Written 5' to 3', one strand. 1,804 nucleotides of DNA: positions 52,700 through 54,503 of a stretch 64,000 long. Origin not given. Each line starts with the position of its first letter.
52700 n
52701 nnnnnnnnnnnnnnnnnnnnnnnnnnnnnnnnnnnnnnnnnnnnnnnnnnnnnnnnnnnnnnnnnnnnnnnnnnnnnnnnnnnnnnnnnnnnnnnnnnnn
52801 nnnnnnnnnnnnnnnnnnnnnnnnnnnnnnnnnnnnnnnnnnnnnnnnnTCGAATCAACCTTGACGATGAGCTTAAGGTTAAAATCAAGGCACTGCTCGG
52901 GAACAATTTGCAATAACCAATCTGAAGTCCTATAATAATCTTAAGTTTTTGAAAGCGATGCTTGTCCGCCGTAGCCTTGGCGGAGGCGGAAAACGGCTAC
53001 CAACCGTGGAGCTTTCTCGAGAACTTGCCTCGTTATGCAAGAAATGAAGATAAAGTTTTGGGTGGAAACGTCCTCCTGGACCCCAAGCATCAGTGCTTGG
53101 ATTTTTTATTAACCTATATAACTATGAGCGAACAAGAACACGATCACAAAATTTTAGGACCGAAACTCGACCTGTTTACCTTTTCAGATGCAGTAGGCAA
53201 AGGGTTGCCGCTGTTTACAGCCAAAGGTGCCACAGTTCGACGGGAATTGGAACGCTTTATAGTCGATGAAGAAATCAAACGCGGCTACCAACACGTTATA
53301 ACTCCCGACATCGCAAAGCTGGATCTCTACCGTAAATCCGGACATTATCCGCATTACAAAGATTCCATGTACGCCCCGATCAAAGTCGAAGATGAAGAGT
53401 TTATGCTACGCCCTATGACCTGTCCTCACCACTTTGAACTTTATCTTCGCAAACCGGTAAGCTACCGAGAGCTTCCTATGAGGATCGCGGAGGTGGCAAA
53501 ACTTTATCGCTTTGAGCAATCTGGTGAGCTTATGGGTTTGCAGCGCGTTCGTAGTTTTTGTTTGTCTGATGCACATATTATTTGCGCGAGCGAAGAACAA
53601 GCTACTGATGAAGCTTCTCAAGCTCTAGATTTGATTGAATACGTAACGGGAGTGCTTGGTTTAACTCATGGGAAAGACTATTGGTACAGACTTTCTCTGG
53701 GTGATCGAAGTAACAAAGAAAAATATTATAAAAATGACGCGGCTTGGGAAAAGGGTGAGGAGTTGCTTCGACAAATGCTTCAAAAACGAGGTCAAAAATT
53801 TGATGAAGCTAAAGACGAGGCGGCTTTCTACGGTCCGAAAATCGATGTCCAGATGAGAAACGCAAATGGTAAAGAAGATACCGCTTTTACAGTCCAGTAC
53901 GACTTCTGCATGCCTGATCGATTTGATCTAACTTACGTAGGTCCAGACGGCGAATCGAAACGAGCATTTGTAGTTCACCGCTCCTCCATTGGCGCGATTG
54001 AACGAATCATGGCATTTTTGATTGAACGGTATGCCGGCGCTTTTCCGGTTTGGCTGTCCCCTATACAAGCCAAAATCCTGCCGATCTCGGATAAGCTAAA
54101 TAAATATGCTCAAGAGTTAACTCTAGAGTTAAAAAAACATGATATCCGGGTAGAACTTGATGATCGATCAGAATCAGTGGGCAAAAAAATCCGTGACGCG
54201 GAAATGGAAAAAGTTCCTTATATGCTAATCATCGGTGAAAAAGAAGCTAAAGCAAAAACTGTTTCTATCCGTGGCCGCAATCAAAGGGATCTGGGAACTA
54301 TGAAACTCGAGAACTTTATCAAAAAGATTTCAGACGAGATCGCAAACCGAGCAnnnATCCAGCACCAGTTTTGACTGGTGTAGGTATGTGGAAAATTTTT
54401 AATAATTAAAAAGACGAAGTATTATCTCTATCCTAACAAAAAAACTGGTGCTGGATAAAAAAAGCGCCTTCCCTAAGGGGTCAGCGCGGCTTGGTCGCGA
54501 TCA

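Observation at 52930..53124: Possible T-box riboswitch (threonine) in the thrS leader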

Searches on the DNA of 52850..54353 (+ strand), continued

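Call 55: search_with_rna_model(model_id=R1, sources=[L081, L082, L083, L084, L085, L086, L087, L089, L090, L091, L092, L093, L094, L095, L096, L097, L098, L099, L100, L101, L104, L105, L106, L107, L108, L109, L113, L114, L116, L117, L119, L120, L121, L122, L123, L124, L125, L126, L127, L128, L129, L130, L131, L132, L133, L134, L135, L136, L137, L138, L139, L140, L141, L142, L143, L144, L145, L146, L147, L148, L149, L150, L151, L152, L153, L154, L156, L157, L158, L161, L162, L163, L164, L166, L167, L168, L169, L170, L171, L172, L173, L174, L175, L176, L177, L178, L179, L180, L181, L183, L184, L185, L186, L187, L188, L191, L192, L194, L202, window], max_evalue=0.01, make_alignment=true)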
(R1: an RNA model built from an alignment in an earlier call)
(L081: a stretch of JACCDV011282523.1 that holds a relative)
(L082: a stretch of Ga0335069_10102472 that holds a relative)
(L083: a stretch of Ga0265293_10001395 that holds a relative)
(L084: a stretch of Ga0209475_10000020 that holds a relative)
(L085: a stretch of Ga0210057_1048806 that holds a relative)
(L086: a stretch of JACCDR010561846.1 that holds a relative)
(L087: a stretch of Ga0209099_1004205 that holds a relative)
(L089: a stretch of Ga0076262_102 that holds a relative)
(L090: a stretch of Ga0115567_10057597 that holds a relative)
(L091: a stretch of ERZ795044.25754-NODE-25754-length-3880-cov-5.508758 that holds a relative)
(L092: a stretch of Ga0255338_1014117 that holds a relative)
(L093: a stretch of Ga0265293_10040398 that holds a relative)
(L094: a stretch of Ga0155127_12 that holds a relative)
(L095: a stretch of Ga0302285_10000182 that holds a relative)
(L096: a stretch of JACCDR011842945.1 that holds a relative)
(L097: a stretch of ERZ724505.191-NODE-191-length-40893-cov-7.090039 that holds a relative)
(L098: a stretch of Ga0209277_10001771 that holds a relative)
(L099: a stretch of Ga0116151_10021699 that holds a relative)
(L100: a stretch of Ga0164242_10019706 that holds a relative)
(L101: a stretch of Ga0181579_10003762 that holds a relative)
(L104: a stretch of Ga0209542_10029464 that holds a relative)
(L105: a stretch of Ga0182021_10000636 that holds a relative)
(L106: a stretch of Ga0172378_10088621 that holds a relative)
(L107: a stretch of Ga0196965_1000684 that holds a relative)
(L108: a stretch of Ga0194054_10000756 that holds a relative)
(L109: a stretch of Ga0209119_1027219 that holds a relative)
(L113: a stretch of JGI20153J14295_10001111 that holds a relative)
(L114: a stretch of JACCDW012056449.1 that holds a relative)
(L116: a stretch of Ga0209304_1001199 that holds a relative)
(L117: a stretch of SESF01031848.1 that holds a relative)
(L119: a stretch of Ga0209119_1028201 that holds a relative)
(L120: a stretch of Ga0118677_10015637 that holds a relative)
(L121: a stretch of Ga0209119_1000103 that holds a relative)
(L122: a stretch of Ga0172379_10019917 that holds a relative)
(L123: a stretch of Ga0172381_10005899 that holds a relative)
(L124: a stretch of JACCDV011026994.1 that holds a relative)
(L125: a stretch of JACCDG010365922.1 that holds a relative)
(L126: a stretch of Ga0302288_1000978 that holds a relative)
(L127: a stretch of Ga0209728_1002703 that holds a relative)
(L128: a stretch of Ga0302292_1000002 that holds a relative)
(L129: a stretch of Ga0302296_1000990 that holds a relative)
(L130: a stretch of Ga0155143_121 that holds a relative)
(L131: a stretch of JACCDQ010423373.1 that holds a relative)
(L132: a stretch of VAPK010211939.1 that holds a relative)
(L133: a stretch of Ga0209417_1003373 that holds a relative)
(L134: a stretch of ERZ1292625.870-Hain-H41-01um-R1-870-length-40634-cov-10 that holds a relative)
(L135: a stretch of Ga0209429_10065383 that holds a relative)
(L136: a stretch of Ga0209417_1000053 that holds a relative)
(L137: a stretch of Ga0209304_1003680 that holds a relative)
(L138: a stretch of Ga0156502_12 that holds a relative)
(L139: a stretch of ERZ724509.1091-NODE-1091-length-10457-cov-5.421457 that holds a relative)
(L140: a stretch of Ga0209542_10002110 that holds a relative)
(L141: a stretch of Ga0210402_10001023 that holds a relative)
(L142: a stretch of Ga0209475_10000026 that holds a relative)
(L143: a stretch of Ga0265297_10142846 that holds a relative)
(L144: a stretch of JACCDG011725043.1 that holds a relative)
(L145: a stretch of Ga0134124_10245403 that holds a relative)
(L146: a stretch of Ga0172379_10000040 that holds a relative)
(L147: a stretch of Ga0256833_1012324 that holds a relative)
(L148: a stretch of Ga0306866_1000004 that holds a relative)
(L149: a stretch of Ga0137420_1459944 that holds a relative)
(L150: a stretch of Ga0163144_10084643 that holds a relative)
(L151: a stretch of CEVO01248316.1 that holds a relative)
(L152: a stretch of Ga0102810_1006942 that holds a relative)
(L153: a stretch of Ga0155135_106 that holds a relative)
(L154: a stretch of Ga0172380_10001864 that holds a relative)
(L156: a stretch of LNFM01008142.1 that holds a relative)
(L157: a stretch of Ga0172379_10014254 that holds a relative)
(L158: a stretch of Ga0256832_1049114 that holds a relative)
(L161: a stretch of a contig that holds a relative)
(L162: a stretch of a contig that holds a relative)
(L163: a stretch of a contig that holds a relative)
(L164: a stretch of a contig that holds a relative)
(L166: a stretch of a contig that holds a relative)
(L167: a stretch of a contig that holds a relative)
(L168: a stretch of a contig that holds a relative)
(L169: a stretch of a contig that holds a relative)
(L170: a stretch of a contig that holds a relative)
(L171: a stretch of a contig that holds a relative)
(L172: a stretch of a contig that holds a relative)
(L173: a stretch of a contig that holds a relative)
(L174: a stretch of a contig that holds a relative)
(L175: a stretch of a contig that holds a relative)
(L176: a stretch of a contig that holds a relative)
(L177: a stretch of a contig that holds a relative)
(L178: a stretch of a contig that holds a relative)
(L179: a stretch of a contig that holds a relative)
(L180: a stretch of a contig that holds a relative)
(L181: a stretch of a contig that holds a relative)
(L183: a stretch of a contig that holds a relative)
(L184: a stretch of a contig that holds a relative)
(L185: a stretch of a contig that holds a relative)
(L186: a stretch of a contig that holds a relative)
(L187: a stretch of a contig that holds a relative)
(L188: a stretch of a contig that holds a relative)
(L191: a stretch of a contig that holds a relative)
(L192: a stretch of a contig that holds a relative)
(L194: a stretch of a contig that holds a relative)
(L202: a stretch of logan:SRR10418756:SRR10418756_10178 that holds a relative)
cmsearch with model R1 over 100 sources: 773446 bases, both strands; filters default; matches with E-value up to 0.01: 99.
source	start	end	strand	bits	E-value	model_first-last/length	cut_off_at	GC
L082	657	731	+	64.7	3e-21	1-66/66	no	0.6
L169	4742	4811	-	63.9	6.3e-21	1-66/66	no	0.61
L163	3737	3812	-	63.4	9.5e-21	1-66/66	no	0.51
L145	383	446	+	59.9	2.1e-19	1-66/66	no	0.61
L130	2395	2454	+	59.4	3.2e-19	1-66/66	no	0.58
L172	2313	2380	+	58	1.1e-18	1-66/66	no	0.5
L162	1371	1452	+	56.6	3.7e-18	1-66/66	no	0.54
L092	1977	2041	+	56.4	4.3e-18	1-66/66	no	0.58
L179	1772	1839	-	56.4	4.5e-18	1-66/66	no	0.57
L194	598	664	+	55.3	1.2e-17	1-66/66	no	0.58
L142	1588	1650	-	53.5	5.8e-17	1-66/66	no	0.57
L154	5398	5463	-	52.8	1e-16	1-66/66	no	0.55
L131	1925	1990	+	52.8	1e-16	1-66/66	no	0.55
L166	3701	3767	+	52.6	1.2e-16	1-66/66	no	0.6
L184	246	317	+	52.5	1.3e-16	1-66/66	no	0.47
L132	981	1051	-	52.4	1.4e-16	1-66/66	no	0.39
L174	2152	2222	-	51.8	2.5e-16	1-66/66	no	0.45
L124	7295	7361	+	51.8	2.6e-16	1-66/66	no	0.6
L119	1606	1677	+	51.3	3.9e-16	1-66/66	no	0.44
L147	1095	1158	+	50.8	5.8e-16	1-66/66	no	0.56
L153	1267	1342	-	50.7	6.6e-16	1-66/66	no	0.54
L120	3950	4016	-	50.1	1.1e-15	1-66/66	no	0.63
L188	2591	2656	-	49.7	1.6e-15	1-66/66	no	0.42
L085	2634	2700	+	49.1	2.6e-15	1-66/66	no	0.55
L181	5370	5445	+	47.9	7.3e-15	1-66/66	no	0.53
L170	204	266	-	47.5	1e-14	1-66/66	no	0.67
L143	783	854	+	47.1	1.5e-14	1-66/66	no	0.54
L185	1839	1906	-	46.8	1.9e-14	1-66/66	no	0.63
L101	2999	3060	-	46.8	2e-14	1-66/66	no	0.53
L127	5159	5235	-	46.6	2.4e-14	1-66/66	no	0.45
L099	426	499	-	45.8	4.6e-14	1-66/66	no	0.62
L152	733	799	+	44.4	1.6e-13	1-66/66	no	0.54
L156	575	647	+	44.4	1.6e-13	1-66/66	no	0.58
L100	721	805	+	43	5.6e-13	1-66/66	no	0.55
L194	830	902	-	42.9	6e-13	1-66/66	no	0.55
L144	2392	2461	+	42.8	6.7e-13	1-66/66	no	0.5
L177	425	491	+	42.1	1.2e-12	1-66/66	no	0.54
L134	678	737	+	41.9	1.5e-12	1-66/66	no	0.65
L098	3573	3643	-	41.5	1.9e-12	1-66/66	no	0.58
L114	2385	2452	+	40.7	4.1e-12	1-66/66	no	0.51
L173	1760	1826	-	40.4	5.3e-12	1-66/66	no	0.58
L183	1010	1081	+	40.2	6e-12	1-66/66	no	0.56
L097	6869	6941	-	39.8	8.9e-12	1-66/66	no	0.53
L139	6258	6337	-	39.8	9.3e-12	1-66/66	no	0.49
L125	7409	7488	-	39.7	9.8e-12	1-66/66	no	0.49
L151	5501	5574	+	39.2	1.5e-11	1-66/66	no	0.46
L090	1942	2018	-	38.9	2e-11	1-66/66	no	0.62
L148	4400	4476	-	37.1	9.6e-11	1-66/66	no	0.51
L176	6678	6741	-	36.7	1.3e-10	1-66/66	no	0.62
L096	4468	4546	+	36.6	1.5e-10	1-66/66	no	0.56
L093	2093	2178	-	36.5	1.5e-10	1-66/66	no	0.62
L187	7719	7784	-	35.1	5.5e-10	1-66/66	no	0.39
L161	1313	1385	+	34.4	9.7e-10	1-66/66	no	0.53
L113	1475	1546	+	33.6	1.9e-09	1-66/66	no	0.56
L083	987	1075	-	33.3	2.7e-09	1-66/66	no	0.49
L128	2446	2503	-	32.8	4.1e-09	1-66/66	no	0.38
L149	360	420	+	32.5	5.5e-09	1-66/66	no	0.51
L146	2760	2829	+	32.2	6.7e-09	1-66/66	no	0.56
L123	2337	2395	-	31.5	1.3e-08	1-66/66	no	0.41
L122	2183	2241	-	31.3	1.5e-08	1-66/66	no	0.47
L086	5355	5414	+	30.6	2.8e-08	1-66/66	no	0.63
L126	2925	2982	+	30.5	3e-08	1-66/66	no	0.4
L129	5975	6032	-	30.5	3e-08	1-66/66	no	0.4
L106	661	726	+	30.5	3.1e-08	1-66/66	no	0.44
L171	1912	1977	-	30.5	3.1e-08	1-66/66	no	0.44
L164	11175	11237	+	30.2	3.9e-08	1-66/66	no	0.41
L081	7957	8025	-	29.6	6.4e-08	1-66/66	no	0.52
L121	13330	13401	-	29.1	1e-07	1-66/66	no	0.58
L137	5330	5401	+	29.1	1e-07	1-66/66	no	0.58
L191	593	656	-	29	1.1e-07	1-66/66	no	0.39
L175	1993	2051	-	28.7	1.5e-07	1-66/66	no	0.46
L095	778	848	-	28.7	1.5e-07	1-66/66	no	0.39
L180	979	1036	+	28.6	1.6e-07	1-66/66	no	0.43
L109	617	692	-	28.4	1.9e-07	1-66/66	no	0.53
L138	6278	6327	+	27.7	3.4e-07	1-66/66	no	0.54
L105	6922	6971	-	27.6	3.7e-07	1-66/66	no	0.46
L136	2509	2558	+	27.6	3.7e-07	1-66/66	no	0.46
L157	4619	4670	-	27.2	5.6e-07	1-66/66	no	0.44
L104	957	1006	-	27.1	6.1e-07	1-66/66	no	0.48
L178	7533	7594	+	27.1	6.2e-07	1-66/66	no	0.42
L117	820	881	+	27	6.3e-07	1-66/66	no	0.42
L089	1889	1938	+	27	6.4e-07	1-66/66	no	0.48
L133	1885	1934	+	27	6.4e-07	1-66/66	no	0.48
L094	12186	12235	-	27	6.5e-07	1-66/66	no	0.5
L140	2750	2799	+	27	6.5e-07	1-66/66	no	0.5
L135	265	313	-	26.6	9.5e-07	1-66/66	no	0.47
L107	2062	2135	+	26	1.5e-06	1-66/66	no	0.5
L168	349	410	+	25.6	2.2e-06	1-66/66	no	0.45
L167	10816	10873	-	25.5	2.4e-06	1-66/66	no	0.45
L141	7298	7347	+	25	3.6e-06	1-66/66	no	0.5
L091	2042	2128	-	24.6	5.5e-06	1-66/66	no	0.46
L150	737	822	+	24.3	6.7e-06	1-66/66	no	0.52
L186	13861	13918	+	24.2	7.6e-06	1-66/66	no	0.45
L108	6186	6250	+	24.1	8.3e-06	1-66/66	no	0.54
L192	632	689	+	22.8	2.5e-05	1-66/66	no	0.45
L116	4668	4741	-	22.7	2.7e-05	1-66/66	no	0.54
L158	1923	1998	-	22.7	2.8e-05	1-66/66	no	0.49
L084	1256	1359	-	21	0.00012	1-66/66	no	0.5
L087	8861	8911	-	17.9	0.0018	1-66/66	no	0.47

Alignment A4: 99 matches aligned to the model, 166 columns, each read 5' to 3' on its own strand. Consensus structure (alignment columns), stored with it:
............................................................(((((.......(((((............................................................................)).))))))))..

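Call 57: search_with_rna_model(model_id=R2, sources=[L081, L082, L083, L084, L085, L086, L087, L089, L090, L091, L092, L093, L094, L095, L096, L097, L098, L099, L100, L101, L104, L105, L106, L107, L108, L109, L113, L114, L116, L117, L119, L120, L121, L122, L123, L124, L125, L126, L127, L128, L129, L130, L131, L132, L133, L134, L135, L136, L137, L138, L139, L140, L141, L142, L143, L144, L145, L146, L147, L148, L149, L150, L151, L152, L153, L154, L156, L157, L158, L161, L162, L163, L164, L166, L167, L168, L169, L170, L171, L172, L173, L174, L175, L176, L177, L178, L179, L180, L181, L183, L184, L185, L186, L187, L188, L191, L192, L194, L202, window], max_evalue=0.01, make_alignment=true)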
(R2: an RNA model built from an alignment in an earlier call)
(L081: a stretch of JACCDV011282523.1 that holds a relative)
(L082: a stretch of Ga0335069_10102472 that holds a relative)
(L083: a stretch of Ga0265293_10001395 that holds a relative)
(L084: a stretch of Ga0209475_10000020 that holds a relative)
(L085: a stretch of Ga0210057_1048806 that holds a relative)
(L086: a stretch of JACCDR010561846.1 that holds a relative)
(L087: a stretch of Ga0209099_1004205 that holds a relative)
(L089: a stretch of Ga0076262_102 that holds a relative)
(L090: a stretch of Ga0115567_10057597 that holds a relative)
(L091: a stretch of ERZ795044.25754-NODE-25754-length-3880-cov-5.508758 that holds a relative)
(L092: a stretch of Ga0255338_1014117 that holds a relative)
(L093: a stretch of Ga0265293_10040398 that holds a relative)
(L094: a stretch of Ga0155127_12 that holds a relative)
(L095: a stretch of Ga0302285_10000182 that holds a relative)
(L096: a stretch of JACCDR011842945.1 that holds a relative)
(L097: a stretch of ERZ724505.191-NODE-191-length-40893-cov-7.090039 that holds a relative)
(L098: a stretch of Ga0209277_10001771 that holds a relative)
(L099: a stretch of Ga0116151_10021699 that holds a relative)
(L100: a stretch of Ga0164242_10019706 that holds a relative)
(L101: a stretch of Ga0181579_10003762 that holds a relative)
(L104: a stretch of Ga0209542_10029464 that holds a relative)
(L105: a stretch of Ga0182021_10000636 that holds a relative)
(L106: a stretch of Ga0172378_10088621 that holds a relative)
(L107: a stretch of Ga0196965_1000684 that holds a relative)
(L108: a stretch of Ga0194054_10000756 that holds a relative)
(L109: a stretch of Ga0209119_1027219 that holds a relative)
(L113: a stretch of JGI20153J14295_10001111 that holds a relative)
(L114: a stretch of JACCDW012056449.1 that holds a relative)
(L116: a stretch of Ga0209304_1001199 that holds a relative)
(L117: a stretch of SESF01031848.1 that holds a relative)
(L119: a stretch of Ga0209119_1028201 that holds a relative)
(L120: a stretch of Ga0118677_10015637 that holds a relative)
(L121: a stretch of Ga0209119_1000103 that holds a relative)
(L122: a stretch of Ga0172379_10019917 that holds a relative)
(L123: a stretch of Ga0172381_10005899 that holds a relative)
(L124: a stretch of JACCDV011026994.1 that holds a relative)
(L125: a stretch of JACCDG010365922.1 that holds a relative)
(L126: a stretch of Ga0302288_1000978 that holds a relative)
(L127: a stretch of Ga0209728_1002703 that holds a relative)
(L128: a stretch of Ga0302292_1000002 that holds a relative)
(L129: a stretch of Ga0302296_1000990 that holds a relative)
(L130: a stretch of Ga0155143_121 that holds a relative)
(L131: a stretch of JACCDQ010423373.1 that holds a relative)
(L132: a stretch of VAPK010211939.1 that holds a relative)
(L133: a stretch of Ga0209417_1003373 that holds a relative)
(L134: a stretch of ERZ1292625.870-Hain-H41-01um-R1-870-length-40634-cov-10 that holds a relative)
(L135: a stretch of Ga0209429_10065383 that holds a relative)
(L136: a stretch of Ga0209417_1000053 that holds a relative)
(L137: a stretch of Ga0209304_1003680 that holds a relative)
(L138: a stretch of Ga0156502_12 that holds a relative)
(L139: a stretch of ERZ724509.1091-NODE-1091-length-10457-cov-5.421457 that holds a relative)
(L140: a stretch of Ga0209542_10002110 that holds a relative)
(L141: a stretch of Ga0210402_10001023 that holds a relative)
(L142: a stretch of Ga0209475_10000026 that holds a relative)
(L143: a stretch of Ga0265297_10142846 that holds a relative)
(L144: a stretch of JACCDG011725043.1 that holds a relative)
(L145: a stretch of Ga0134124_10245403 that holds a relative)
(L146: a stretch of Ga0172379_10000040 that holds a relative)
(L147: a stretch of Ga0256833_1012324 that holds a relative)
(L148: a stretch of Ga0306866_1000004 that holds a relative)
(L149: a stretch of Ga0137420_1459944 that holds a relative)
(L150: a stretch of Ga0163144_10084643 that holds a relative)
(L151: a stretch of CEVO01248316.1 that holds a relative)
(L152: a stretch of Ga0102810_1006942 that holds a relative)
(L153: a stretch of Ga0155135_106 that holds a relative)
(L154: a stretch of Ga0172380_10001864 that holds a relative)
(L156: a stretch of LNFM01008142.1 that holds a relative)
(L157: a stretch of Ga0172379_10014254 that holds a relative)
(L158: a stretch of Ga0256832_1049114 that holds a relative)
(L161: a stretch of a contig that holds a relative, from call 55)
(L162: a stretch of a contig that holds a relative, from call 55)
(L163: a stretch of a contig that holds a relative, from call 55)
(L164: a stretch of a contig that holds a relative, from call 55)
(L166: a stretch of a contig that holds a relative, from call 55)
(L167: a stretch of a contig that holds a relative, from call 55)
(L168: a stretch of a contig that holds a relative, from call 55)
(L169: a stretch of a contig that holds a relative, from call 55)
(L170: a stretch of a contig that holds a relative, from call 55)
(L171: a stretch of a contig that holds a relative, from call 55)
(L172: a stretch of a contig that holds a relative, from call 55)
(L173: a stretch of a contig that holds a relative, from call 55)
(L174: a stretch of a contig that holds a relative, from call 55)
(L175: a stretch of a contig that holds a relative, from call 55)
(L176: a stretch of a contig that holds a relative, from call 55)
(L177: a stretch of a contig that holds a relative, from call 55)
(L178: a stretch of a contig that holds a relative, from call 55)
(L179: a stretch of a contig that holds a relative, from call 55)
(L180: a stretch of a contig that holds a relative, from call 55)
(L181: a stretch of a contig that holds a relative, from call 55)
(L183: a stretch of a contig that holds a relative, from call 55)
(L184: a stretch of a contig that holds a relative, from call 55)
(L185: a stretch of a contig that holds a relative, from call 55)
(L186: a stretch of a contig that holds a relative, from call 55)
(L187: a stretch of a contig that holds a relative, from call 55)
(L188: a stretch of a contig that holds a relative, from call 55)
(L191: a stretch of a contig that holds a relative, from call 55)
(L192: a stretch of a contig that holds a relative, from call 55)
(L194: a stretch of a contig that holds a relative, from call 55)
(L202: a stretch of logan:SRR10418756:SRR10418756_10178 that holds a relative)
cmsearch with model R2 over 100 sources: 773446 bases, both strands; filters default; matches with E-value up to 0.01: 99.
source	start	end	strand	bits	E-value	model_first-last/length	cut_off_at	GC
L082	601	660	+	69.7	9.8e-15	1-68/68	no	0.55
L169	4812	4890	-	67.9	2.9e-14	1-68/68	no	0.57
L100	646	724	+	66.7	6.1e-14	1-68/68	no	0.54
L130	2328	2393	+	65.7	1.1e-13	1-68/68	no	0.58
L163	3814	3891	-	63.5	4.2e-13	1-68/68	no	0.55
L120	4015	4083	-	63.5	4.4e-13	1-68/68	no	0.57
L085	2571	2637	+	63.2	5.1e-13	1-68/68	no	0.51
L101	3058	3121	-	60.1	3.4e-12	1-68/68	no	0.47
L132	1048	1116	-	59.9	3.8e-12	1-68/68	no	0.33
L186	13798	13866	+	59.3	5.5e-12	1-68/68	no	0.32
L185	1904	1976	-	56.8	2.4e-11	1-68/68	no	0.64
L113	1409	1473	+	56.6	2.8e-11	1-68/68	no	0.48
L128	2498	2566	-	56.3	3.4e-11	1-68/68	no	0.3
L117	765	828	+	55.6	5.1e-11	1-68/68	no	0.39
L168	285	353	+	55.2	6.5e-11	1-68/68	no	0.33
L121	13403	13467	-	54.9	7.9e-11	1-68/68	no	0.49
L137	5264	5328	+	54.9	7.9e-11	1-68/68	no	0.49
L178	7477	7541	+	54.8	8.4e-11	1-68/68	no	0.4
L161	1252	1318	+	54.7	8.5e-11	1-68/68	no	0.46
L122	2235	2302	-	54.4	1e-10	1-68/68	no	0.4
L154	5451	5522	-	54.4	1e-10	1-68/68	no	0.58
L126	2861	2929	+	54.1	1.2e-10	1-68/68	no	0.33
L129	6028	6096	-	54.1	1.2e-10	1-68/68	no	0.33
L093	2176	2244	-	54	1.3e-10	1-68/68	no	0.61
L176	6743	6825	-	53.4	1.9e-10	1-68/68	no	0.52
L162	1311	1372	+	53.3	2.1e-10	1-68/68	no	0.47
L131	1868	1937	+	53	2.4e-10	1-68/68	no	0.6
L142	1649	1720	-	52.8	2.7e-10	1-68/68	no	0.4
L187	7769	7837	-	52.5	3.3e-10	1-68/68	no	0.39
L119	1531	1609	+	51.9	4.8e-10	1-68/68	no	0.44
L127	5232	5298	-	51.5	6.1e-10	1-68/68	no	0.45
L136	2439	2507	+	51.5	6.1e-10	1-68/68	no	0.35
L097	6940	7003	-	50.1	1.4e-09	1-68/68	no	0.47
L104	1008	1076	-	50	1.5e-09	1-68/68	no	0.42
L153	1340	1399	-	50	1.5e-09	1-68/68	no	0.53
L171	1979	2043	-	50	1.5e-09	1-68/68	no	0.37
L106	597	661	+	49.8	1.7e-09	1-68/68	no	0.35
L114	2311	2385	+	49.1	2.5e-09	1-68/68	no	0.57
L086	5277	5352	+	49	2.7e-09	1-68/68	no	0.67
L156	512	577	+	48.7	3.3e-09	1-68/68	no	0.48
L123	2390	2459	-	48.5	3.6e-09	1-68/68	no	0.41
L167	10868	10937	-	48.4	3.8e-09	1-68/68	no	0.4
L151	5431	5503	+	48.4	3.9e-09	1-68/68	no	0.4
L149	296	371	+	48.2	4.4e-09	1-68/68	no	0.61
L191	648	727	-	48.1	4.8e-09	1-68/68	no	0.38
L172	2236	2315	+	48.1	4.8e-09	1-68/68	no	0.43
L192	567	637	+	48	4.9e-09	1-68/68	no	0.38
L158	1997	2076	-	48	5.1e-09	1-68/68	no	0.45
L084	1359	1439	-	47.9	5.3e-09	1-68/68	no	0.49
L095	827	898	-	47.4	7.3e-09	1-68/68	no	0.29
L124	7231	7297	+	47.2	8.3e-09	1-68/68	no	0.46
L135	317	386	-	47.1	8.6e-09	1-68/68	no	0.41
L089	1814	1883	+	47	8.9e-09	1-68/68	no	0.33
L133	1810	1879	+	47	8.9e-09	1-68/68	no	0.33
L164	11109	11178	+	47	9.1e-09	1-68/68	no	0.43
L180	915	982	+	46.7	1.1e-08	1-68/68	no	0.34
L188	2656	2727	-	46.5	1.2e-08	1-68/68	no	0.29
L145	326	385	+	46.4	1.3e-08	1-68/68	no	0.52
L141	7227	7296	+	46.1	1.6e-08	1-68/68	no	0.46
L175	2045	2117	-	46.1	1.6e-08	1-68/68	no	0.38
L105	6974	7033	-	45.5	2.3e-08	1-68/68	no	0.43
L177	357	422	+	45.2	2.7e-08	1-68/68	no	0.5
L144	2328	2394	+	44.9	3.1e-08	1-68/68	no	0.52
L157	4673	4742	-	44.6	3.8e-08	1-68/68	no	0.37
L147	1034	1097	+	44.6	3.8e-08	1-68/68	no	0.52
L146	2692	2760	+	44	5.5e-08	1-68/68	no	0.43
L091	2092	2171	-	43.8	6.3e-08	1-68/68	no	0.44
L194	900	966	-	43.7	6.6e-08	1-68/68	no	0.43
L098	3640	3705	-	43.7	6.7e-08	1-68/68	no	0.55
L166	3637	3703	+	43.2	9.2e-08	1-68/68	no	0.52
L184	182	247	+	43.1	9.4e-08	1-68/68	no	0.47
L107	2016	2084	+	43.1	9.4e-08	1-68/68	no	0.49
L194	534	600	+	43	1e-07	1-68/68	no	0.49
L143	720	786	+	42.1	1.7e-07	1-68/68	no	0.48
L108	6106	6176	+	42.1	1.8e-07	1-68/68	no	0.49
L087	8913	8984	-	41.9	2e-07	1-68/68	no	0.38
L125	7487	7550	-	41.8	2e-07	1-68/68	no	0.52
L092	1916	1977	+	41.8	2.1e-07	1-68/68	no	0.55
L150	673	740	+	41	3.5e-07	1-68/68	no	0.46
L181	5303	5372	+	40.9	3.7e-07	1-68/68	no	0.47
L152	672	736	+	40.9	3.7e-07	1-68/68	no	0.48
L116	4743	4822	-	40.3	5.2e-07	1-68/68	no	0.45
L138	6209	6277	+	40.3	5.2e-07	1-68/68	no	0.49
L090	2015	2090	-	40.3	5.2e-07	1-68/68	no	0.49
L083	1075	1150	-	40.2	5.7e-07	1-68/68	no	0.49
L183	947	1012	+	40.1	6e-07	1-68/68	no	0.5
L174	2219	2295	-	38.6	1.5e-06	1-68/68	no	0.47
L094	12236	12304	-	38.5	1.6e-06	1-68/68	no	0.54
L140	2681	2749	+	38.5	1.6e-06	1-68/68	no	0.54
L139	6336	6399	-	38.5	1.6e-06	1-68/68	no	0.53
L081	8034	8101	-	37.9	2.2e-06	1-68/68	no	0.53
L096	4404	4470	+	37.3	3.2e-06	1-68/68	no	0.57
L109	703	782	-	35.9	7.4e-06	1-68/68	no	0.43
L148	4473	4552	-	35.3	1e-05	1-68/68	no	0.5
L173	1824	1902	-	33.3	3.6e-05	1-68/68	no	0.58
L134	611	679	+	31.1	0.00014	1-68/68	no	0.51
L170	265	340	-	30.6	0.00018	1-68/68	no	0.55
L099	497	567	-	29.2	0.00041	1-68/68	no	0.49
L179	1837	1920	-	27.9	0.00093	1-68/68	no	0.44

Alignment A5: 99 matches aligned to the model, 90 columns, each read 5' to 3' on its own strand. Consensus structure (alignment columns), stored with it:
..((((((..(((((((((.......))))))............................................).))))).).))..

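Call 59: build_rna_model(alignment_id=A4)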
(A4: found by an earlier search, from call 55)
Model R3 built from alignment A4 (99 sequences, 166 columns); structure: stored with the alignment.
model positions 66; base pairs 10; branch points 0; effective number of sequences 33.51; information 0.85 bits per position. Calibrated on 0.2 Mb of random sequence (short: E-values are rough).
structure used (alignment columns):
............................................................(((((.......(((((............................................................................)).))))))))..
